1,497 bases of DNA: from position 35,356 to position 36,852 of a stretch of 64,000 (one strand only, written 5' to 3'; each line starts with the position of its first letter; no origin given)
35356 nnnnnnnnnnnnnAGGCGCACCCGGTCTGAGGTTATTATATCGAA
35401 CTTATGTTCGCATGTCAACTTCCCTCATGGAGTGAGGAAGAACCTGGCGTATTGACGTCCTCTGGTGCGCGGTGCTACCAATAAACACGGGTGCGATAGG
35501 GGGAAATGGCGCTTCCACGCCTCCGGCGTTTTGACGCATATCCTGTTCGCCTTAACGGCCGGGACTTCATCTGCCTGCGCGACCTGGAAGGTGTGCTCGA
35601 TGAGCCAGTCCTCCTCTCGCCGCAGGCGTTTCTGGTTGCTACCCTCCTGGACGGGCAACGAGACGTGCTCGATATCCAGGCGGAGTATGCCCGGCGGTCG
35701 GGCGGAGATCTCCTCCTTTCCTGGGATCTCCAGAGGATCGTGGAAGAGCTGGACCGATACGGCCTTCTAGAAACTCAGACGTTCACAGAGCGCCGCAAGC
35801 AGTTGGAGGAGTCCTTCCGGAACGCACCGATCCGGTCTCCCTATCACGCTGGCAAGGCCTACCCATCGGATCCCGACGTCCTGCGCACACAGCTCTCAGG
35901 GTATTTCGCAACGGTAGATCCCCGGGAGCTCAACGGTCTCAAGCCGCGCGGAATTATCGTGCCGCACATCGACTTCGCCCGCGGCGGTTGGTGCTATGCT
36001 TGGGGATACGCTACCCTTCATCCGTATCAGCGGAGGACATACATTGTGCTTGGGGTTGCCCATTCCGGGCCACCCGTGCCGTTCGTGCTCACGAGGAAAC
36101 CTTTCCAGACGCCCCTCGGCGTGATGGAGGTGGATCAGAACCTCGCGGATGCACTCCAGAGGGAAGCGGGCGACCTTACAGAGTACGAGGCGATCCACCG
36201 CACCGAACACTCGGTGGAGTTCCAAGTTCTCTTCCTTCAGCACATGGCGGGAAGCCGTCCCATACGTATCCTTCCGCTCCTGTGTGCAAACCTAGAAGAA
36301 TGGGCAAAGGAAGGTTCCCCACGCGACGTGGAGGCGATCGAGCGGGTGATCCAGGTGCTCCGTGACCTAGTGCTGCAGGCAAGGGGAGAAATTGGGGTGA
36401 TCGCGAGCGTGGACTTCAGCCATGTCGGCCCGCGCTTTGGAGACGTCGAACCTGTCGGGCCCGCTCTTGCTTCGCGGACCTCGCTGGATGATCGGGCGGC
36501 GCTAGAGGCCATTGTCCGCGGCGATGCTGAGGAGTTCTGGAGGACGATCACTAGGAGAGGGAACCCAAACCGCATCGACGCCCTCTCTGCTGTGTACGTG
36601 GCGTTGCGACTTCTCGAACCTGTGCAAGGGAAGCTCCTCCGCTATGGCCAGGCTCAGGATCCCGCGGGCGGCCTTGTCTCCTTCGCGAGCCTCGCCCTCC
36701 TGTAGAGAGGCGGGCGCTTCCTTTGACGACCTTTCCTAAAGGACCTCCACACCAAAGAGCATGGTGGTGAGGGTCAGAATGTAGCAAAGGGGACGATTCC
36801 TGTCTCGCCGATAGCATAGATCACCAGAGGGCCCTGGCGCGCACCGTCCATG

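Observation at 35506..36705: PqqD-like RiPP-recognition element fused to a MEMO1/LigB-superfamily enzyme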

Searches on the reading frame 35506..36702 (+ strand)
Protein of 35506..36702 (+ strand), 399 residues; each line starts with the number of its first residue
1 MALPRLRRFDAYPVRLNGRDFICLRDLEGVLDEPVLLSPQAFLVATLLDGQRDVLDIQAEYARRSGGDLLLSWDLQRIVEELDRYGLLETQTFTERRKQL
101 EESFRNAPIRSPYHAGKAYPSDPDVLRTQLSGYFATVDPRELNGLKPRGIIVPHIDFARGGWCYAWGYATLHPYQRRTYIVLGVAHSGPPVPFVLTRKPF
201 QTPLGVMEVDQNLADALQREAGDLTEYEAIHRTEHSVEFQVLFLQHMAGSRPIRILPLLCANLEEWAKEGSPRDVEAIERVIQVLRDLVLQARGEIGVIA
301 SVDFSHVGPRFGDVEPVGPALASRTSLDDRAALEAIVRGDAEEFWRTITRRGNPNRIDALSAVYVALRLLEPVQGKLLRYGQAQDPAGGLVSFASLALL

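Call 3: search_protein_families(library=pfam, proteins=[window:35506-36702:+], max_evalue=1)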
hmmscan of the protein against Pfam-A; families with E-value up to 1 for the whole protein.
window:35506-36702:+ (399 aa): 1 family
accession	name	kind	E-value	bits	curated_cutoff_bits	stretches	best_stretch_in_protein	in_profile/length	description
PF01875.22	Memo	-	2e-40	139.1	27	1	112-387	2-256/269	Memo-like protein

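Call 4: search_protein_families(library=ncbifam, proteins=[window:35506-36702:+], max_evalue=1)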
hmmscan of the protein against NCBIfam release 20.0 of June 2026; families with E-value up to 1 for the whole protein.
window:35506-36702:+ (399 aa): 2 families
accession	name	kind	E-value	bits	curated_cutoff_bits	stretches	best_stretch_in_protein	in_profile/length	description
TIGR04336.1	AmmeMemoSam_B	hypoth_equivalog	4.4e-32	111.4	26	1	110-388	1-257/270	AmmeMemoRadiSam system protein B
NF001987.0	PRK00782.1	equivalog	4.4e-30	104.8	295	1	109-389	2-253/267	MEMO1 family protein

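Call 5: find_homologous_proteins(query=window:35506-36702:+, max_evalue=0.00001)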
Query window:35506-36702:+ (399 aa): 719 proteins with E <= 0.00001 among 8000 candidates; the best 120 are listed.
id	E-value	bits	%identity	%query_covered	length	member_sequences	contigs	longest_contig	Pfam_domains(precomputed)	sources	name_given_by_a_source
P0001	8.8e-265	896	99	100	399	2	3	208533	PF01875.23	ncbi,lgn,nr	ncbi:MAG: AmmeMemoRadiSam system protein B [Armatimonadota bacterium]|nr:AmmeMemoRadiSam system prot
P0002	7.1e-234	794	87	100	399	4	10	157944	PF01875.23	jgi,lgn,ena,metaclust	jgi:AmmeMemoRadiSam system protein B|metaclust:\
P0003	1.8e-162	559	64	100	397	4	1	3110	PF01875.23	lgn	-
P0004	3.2e-162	558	64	100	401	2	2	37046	PF01875.23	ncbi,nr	ncbi:MAG: AmmeMemoRadiSam system protein B [Armatimonadota bacterium]|nr:AmmeMemoRadiSam system prot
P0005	1.2e-161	556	63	100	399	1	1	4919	PF01875.23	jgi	jgi:AmmeMemoRadiSam system protein B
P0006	1.2e-160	553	64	100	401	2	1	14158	PF01875.23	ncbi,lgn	-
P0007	1.4e-160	553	64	100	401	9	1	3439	PF01875.23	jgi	-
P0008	2.6e-158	545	61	100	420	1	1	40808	PF01875.23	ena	-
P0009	1.5e-157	543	64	100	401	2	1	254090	PF01875.23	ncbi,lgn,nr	ncbi:MAG: AmmeMemoRadiSam system protein B [Armatimonadota bacterium]|nr:AmmeMemoRadiSam system prot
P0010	1.1e-156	540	64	95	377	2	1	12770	PF01875.23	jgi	-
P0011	2.0e-155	536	61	99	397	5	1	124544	PF01875.23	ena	-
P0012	2.5e-155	536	61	100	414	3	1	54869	PF01875.23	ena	-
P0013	7.6e-155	534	57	100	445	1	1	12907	PF01875.23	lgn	-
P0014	1.1e-154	533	61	100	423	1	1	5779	PF01875.23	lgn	-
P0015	1.7e-154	533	59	100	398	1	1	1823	PF01875.23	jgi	jgi:hypothetical protein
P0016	1.1e-153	530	61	100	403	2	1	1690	PF01875.23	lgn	-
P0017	1.3e-153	530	60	99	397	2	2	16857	PF01875.23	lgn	-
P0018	2.7e-153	529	60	100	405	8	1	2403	PF01875.23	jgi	-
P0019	1.4e-152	527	58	100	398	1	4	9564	PF01875.23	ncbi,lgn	-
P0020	1.4e-152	527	61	100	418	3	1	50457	PF01875.23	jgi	-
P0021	6.1e-152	524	60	100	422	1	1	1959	PF01875.23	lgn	-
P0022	4.3e-151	522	59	100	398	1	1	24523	PF01875.23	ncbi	-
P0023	5.2e-150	518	58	100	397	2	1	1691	PF01875.23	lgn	-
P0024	5.6e-150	518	59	100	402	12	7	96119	PF01875.23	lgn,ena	-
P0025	2.1e-149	516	60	99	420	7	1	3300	PF01875.23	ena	-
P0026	3.8e-149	515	59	99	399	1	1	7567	PF01875.23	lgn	-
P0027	3.8e-148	512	58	100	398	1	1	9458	PF01875.23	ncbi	-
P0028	2.8e-147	509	58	98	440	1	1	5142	PF01875.23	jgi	jgi:AmmeMemoRadiSam system protein B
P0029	4.2e-147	508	58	100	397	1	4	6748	PF01875.23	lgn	-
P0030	3.6e-145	502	57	99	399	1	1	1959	PF01875.23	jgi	jgi:AmmeMemoRadiSam system protein B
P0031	1.7e-144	500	56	100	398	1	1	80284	PF01875.23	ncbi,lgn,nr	ncbi:MAG: AmmeMemoRadiSam system protein B [Armatimonadota bacterium]|nr:AmmeMemoRadiSam system prot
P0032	2.6e-144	499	56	100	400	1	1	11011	PF01875.23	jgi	jgi:AmmeMemoRadiSam system protein B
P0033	3.2e-144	499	59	100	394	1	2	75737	PF01875.23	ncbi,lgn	-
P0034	9.0e-143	494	58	100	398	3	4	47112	PF01875.23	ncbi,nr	ncbi:MAG: AmmeMemoRadiSam system protein B [Armatimonadota bacterium]|nr:AmmeMemoRadiSam system prot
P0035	9.9e-143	494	58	100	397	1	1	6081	PF01875.23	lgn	-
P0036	1.7e-142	493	58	100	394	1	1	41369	PF01875.23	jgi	jgi:AmmeMemoRadiSam system protein B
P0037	7.0e-142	491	58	100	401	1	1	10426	PF01875.23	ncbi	-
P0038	1.6e-140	487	57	97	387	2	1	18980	PF01875.23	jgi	jgi:AmmeMemoRadiSam system protein B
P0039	1.7e-138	480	56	96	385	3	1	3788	PF01875.23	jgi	jgi:hypothetical protein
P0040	2.2e-138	480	54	100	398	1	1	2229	PF01875.23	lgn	-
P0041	3.6e-136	473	57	96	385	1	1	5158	PF01875.23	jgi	jgi:AmmeMemoRadiSam system protein B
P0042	2.7e-135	470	55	100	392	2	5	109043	PF01875.23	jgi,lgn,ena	-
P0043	1.2e-134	468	54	100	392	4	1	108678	PF01875.23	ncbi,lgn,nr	ncbi:MAG: AmmeMemoRadiSam system protein B [Armatimonadota bacterium]|nr:AmmeMemoRadiSam system prot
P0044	3.7e-134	466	55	100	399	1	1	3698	PF01875.23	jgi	-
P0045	1.6e-131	457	54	100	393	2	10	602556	PF01875.23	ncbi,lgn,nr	ncbi:MAG: AmmeMemoRadiSam system protein B [Armatimonadota bacterium]|nr:AmmeMemoRadiSam system prot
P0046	1.2e-130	454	54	100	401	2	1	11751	PF01875.23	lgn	-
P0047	1.7e-130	454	53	100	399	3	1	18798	PF01875.23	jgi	-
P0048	4.6e-130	452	53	99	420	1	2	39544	PF01875.23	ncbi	-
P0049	5.9e-128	445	53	98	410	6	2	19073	PF01875.23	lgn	-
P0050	1.8e-126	441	52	99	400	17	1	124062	PF01875.23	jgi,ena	jgi:AmmeMemoRadiSam system protein B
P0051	7.6e-120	419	55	87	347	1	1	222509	PF01875.23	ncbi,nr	ncbi:MAG: AmmeMemoRadiSam system protein B, partial [Armatimonadota bacterium]|nr:AmmeMemoRadiSam sy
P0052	3.3e-118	413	52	95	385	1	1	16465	PF01875.23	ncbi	-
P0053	1.0e-113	399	50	100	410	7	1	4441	PF01875.23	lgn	-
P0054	2.4e-109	384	53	83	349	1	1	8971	PF01875.23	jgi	jgi:AmmeMemoRadiSam system protein B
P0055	8.0e-108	379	46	100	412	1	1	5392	PF01875.23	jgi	jgi:MEMO1 family protein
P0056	6.5e-107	376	47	99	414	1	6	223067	PF01875.23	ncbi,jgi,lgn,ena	-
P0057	1.2e-106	375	47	100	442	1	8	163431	PF01875.23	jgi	jgi:AmmeMemoRadiSam system protein B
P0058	3.0e-104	367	47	100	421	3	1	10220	PF01875.23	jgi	jgi:AmmeMemoRadiSam system protein B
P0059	7.3e-103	363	46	99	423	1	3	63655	PF01875.23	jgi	jgi:AmmeMemoRadiSam system protein B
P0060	1.2e-102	362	44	99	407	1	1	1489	PF01875.23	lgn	-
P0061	1.7e-102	362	47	99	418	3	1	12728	PF01875.23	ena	-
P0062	2.4e-102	361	49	99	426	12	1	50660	PF01875.23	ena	-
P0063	2.9e-102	361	47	99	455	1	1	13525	PF01875.23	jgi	jgi:MEMO1 family protein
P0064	5.8e-102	360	48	99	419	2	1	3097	PF01875.23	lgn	-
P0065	9.0e-102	359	45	100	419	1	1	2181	PF01875.23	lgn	-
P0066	5.1e-101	357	47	99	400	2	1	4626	PF01875.23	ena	-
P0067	1.0e-100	356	46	99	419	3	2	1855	PF01875.23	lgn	-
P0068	1.2e-100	356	48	99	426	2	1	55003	PF01875.23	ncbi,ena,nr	ncbi:MAG TPA: AmmeMemoRadiSam system protein B [bacterium]|nr:AmmeMemoRadiSam system protein B [bact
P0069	1.8e-100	355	45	99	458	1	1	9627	PF01875.23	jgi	jgi:MEMO1 family protein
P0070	1.9e-100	355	48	99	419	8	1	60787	PF01875.23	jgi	jgi:predicted class III extradiol MEMO1 family dioxygenase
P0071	3.1e-100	354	43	100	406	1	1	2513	PF01875.23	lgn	-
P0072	6.2e-100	353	46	99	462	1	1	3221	PF01875.23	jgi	jgi:MEMO1 family protein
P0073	7.5e-100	353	47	99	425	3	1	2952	PF01875.23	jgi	jgi:MEMO1 family protein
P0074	1.7e-99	352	46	100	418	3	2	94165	PF01875.23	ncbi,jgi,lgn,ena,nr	ncbi:MAG TPA: AmmeMemoRadiSam system protein B [bacterium]|nr:AmmeMemoRadiSam system protein B [bact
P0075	3.8e-98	347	46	99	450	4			PF01875.23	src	-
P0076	2.3e-97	345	46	99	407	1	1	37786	PF01875.23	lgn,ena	-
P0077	2.9e-97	344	45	99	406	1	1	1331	PF01875.23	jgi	jgi:hypothetical protein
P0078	4.0e-97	344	45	66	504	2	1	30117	PF01875.23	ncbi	-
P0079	4.5e-97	344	46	99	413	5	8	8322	PF01875.23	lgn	-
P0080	1.3e-96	342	46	99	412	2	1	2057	PF01875.23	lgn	-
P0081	4.2e-96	341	48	95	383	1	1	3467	PF01875.23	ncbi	-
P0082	5.1e-96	340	41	100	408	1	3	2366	PF01875.23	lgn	-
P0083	3.5e-95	338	45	99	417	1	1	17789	PF01875.23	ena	-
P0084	4.9e-95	337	46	99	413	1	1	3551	PF01875.23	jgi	jgi:MEMO1 family protein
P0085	7.0e-95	337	44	99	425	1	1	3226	PF01875.23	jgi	jgi:AmmeMemoRadiSam system protein B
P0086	9.7e-95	336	45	99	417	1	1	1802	PF01875.23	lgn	-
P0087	1.3e-94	336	43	99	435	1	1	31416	PF01875.23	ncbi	-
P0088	3.0e-94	334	45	99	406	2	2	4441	PF01875.23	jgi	jgi:hypothetical protein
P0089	3.7e-94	334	41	98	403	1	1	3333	PF01875.23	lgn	-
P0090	7.0e-94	333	46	99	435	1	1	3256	PF01875.23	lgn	-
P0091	3.8e-92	328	41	100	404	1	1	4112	PF01875.23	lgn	-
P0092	4.6e-92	327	43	99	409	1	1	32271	PF01875.23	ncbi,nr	ncbi:MAG: AmmeMemoRadiSam system protein B [Planctomycetes bacterium]|nr:AmmeMemoRadiSam system prot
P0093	2.3e-90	322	41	99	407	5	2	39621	PF01875.23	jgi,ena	-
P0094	7.7e-90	320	40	100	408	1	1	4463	PF01875.23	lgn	-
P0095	8.2e-90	320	41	100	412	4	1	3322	PF01875.23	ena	-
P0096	3.7e-89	318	41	99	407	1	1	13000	PF01875.23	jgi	jgi:hypothetical protein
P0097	1.5e-88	316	45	94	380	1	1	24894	PF01875.23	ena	-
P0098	1.9e-88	315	41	99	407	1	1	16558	PF01875.23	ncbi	-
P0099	2.1e-88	315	42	100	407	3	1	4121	PF01875.23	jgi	jgi:AmmeMemoRadiSam system protein B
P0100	2.3e-88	315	41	99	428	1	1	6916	PF01875.23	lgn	-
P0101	1.6e-87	312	42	99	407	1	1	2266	PF01875.23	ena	-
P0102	2.1e-87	312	41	99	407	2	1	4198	PF01875.23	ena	-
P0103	3.5e-87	311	40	98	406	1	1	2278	PF01875.23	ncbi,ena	ncbi:MAG: AmmeMemoRadiSam system protein B [Elusimicrobiota bacterium]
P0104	7.1e-87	310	43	99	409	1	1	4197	PF01875.23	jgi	jgi:AmmeMemoRadiSam system protein B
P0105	3.0e-86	308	40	99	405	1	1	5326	PF01875.23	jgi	jgi:AmmeMemoRadiSam system protein B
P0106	8.7e-86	307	40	99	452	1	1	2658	PF01875.23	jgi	jgi:AmmeMemoRadiSam system protein B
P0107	1.1e-85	306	41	99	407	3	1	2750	PF01875.23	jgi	-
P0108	2.2e-85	305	41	99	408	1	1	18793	PF01875.23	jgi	jgi:AmmeMemoRadiSam system protein B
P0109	3.4e-85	305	41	100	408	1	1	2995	PF01875.23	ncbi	-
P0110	1.9e-84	302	39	100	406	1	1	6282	PF01875.23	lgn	-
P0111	6.5e-84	300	41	100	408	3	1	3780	PF01875.23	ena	-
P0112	6.7e-84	300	40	97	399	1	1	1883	PF01875.23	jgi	jgi:AmmeMemoRadiSam system protein B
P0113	1.1e-83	300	40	99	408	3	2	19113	PF01875.23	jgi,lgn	jgi:hypothetical protein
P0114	1.6e-83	299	39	100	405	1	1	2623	PF01875.23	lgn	-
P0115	6.0e-83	297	42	99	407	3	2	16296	PF01875.23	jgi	-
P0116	1.4e-82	296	41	100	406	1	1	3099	PF01875.23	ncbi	-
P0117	1.5e-82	296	41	99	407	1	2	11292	PF01875.23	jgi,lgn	jgi:AmmeMemoRadiSam system protein B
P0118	1.6e-82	296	39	99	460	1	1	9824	PF01875.23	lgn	-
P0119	1.7e-82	296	41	100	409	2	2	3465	PF01875.23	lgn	-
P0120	1.9e-82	296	40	100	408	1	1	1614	PF01875.23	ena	-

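Call 6: search_solved_structures(query=window:35506-36702:+, max_evalue=1, show_alignments=2)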
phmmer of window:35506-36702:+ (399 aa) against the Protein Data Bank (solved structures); distinct sequences matched with E-value up to 1: 3.
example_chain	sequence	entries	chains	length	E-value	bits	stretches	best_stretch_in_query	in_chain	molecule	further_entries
7m8h_A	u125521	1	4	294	8.7e-08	34.9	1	110-266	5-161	Protein MEMO1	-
7kq8_A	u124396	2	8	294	8.8e-08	34.8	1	110-266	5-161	Protein MEMO1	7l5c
3bcz_A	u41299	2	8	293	9.7e-08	34.7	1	110-266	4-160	Protein MEMO1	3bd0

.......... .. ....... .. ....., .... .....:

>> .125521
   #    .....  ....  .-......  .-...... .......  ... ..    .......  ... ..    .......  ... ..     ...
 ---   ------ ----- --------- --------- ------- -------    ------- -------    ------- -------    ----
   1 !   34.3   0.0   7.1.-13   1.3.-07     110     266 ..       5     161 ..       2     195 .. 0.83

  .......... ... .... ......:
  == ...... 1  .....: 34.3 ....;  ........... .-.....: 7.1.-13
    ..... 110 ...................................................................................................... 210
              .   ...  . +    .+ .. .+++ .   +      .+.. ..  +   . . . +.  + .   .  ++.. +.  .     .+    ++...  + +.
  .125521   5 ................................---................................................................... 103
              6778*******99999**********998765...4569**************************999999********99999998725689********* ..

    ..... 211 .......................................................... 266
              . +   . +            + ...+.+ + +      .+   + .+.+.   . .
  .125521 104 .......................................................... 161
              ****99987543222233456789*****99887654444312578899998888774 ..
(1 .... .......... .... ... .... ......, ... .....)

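Call 17: find_encoding_contigs(protein=P0045, flank=8000, max_places=2)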
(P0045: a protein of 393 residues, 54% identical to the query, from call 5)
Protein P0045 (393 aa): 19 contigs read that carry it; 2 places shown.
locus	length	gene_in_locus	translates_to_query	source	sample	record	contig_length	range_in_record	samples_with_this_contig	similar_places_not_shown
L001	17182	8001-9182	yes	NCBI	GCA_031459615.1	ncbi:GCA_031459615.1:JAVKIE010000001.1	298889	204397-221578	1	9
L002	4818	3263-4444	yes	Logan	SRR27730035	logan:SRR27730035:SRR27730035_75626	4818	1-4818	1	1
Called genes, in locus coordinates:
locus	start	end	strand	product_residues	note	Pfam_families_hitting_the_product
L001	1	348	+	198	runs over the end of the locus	PF04079:SMC_ScpB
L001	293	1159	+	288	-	PF00144:Beta-lactamase (faint), PF00768:Peptidase_S11, PF02113:Peptidase_S13, PF13354:Beta-lactamase2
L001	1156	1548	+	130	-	PF04024:PspC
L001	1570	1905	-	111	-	PF01588:tRNA_bind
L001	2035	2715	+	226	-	PF13189:Cytidylate_kin2, PF02224:Cytidylate_kin, PF13207:AAA_17 (faint), PF13238:AAA_18 (weak)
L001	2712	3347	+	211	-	PF01553:Acyltransferase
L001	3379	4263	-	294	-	PF00781:DAGK_cat, PF19279:YegS_C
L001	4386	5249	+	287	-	PF02401:LYTB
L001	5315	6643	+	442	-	PF00009:GTP_EFTU, PF01926:MMR_HSR1, PF02421:FeoB_N, PF04548:AIG1, PF00009:GTP_EFTU, PF01926:MMR_HSR1, PF02421:FeoB_N, PF04548:AIG1, +4 more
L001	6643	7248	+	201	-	PF02660:G3P_acyltransf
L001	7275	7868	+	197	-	PF00990:GGDEF (weak)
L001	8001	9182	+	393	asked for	PF01875:Memo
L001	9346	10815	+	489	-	PF01547:SBP_bac_1, PF13416:SBP_bac_8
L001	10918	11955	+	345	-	PF00005:ABC_tran, PF13304:AAA_21 (faint)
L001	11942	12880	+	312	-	PF00528:BPD_transp_1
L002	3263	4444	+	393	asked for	PF01875:Memo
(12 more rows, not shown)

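Call 18: find_encoding_contigs(protein=P0056, flank=8000, max_places=2)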
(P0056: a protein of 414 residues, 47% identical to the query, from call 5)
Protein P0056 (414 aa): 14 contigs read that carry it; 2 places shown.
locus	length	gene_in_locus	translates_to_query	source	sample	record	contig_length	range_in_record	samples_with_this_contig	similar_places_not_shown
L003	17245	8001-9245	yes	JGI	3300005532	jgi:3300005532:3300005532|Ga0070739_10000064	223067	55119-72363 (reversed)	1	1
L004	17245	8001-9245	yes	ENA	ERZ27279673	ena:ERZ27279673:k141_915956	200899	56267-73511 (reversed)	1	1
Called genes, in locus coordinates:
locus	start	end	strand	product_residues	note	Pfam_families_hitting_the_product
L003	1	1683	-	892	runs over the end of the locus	PF01624:MutS_I, PF05188:MutS_II, PF05192:MutS_III, PF05190:MutS_IV, PF00488:MutS_V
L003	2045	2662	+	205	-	-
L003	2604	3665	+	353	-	PF01745:IPT (weak), PF01715:IPPT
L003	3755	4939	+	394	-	PF00155:Aminotran_1_2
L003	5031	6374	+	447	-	PF13167:GTP-bdg_N, PF19275:HflX_C (faint), PF16360:GTP-bdg_M, PF00009:GTP_EFTU (faint), PF00350:Dynamin_N (faint), PF01926:MMR_HSR1, PF02421:FeoB_N (weak)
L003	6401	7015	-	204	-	PF01726:LexA_DNA_bind, PF09339:HTH_IclR (weak), PF00717:Peptidase_S24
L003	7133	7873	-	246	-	PF00106:adh_short, PF08659:KR, PF13561:adh_short_C2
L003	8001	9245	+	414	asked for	PF01875:Memo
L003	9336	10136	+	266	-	-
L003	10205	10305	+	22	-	-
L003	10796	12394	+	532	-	PF02776:TPP_enzyme_N, PF00205:TPP_enzyme_M, PF02775:TPP_enzyme_C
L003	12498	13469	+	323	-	PF01738:DLH, PF08840:BAAT_C (weak)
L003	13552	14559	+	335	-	PF00248:Aldo_ket_red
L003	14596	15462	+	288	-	PF04909:Amidohydro_2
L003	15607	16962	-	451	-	PF00202:Aminotran_3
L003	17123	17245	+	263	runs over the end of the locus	PF23441:SDR (weak), PF00106:adh_short, PF08659:KR, PF13561:adh_short_C2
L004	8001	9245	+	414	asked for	PF01875:Memo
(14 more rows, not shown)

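Call 19: find_encoding_contigs(protein=P0092, flank=8000, max_places=2)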
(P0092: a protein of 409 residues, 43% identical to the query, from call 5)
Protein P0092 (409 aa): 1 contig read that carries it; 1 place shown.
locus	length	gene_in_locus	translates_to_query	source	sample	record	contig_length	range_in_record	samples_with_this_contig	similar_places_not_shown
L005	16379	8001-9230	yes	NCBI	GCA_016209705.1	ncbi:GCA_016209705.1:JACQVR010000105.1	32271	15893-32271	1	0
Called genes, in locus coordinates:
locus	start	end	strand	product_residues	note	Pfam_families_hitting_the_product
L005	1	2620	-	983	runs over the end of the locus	PF13183:Fer4_8 (faint), PF12838:Fer4_7, PF13187:Fer4_9 (faint), PF13247:Fer4_11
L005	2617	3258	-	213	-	PF02085:Cytochrom_CIII (faint), PF14537:Cytochrom_c3_2 (faint), PF14522:Cytochrome_C7 (weak)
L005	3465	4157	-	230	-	-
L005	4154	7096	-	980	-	PF17803:Cadherin_4, PF17892:Cadherin_5, PF17963:Big_9, PF17803:Cadherin_4, PF17892:Cadherin_5, PF17963:Big_9, PF17803:Cadherin_4, PF17892:Cadherin_5, +2 more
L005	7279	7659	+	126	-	PF01548:DEDD_Tnp_IS110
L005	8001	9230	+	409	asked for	PF01875:Memo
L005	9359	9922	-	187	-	PF07617:DUF1579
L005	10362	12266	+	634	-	PF01855:POR_N, PF17147:PFOR_II, PF01558:POR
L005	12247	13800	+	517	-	PF12838:Fer4_7 (faint), PF00037:Fer4 (faint), PF12837:Fer4_6 (faint), PF13187:Fer4_9 (weak), PF13237:Fer4_10 (faint), PF02775:TPP_enzyme_C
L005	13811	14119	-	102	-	-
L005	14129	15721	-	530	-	PF01590:GAF, PF13185:GAF_2, PF00989:PAS, PF08448:PAS_4, PF13188:PAS_8, PF13426:PAS_9, PF00512:HisKA, PF02518:HATPase_c, +2 more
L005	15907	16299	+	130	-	-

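Call 20: predict_structure(alignment_id=A1)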
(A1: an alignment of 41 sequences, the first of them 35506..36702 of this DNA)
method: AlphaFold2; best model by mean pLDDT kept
length: 399 residues; sequences in the alignment: 41
mean_pLDDT: 95.5   pTM: 0.92
mean pLDDT of the five models: 95.5, 95.3, 94.6, 94.5, 94.5
residues with pLDDT >= 90: 368; 70-90: 31; 50-70: 0; < 50: 0
segments of 3 or more residues with pLDDT < 50: none
pLDDT, mean of each block of 10 residues (from residue 1): 92 90 91 92 96 96 95 96 95 95 97 95 98 97 97 95 98 96 94 98 98 98 97 96 97 97 93 97 98 96 95 92 96 98 96 91 98 97 91 98
secondary structure, 60 per line:
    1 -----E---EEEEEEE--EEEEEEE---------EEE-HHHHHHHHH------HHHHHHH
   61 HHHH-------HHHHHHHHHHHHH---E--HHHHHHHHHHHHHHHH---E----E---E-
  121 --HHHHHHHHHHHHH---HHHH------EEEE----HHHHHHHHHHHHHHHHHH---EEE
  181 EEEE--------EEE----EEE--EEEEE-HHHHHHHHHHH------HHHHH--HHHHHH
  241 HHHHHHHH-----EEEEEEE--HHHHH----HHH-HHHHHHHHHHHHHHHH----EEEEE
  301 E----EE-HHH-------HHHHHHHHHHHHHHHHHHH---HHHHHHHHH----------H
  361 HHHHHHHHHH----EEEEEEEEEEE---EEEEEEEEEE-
elements in order: E10-16 E19-25 E35-37 H39-47 H54-64 H72-84 H91-106 H123-135 H139-142 E149-152 H157-174 E178-184 E193-195 E200-202 E205-209 H211-221 H228-232 H235-248 E254-260 H263-267 H276-291 E296-301 H319-337 H341-349 H360-370 E375-385 E389-398
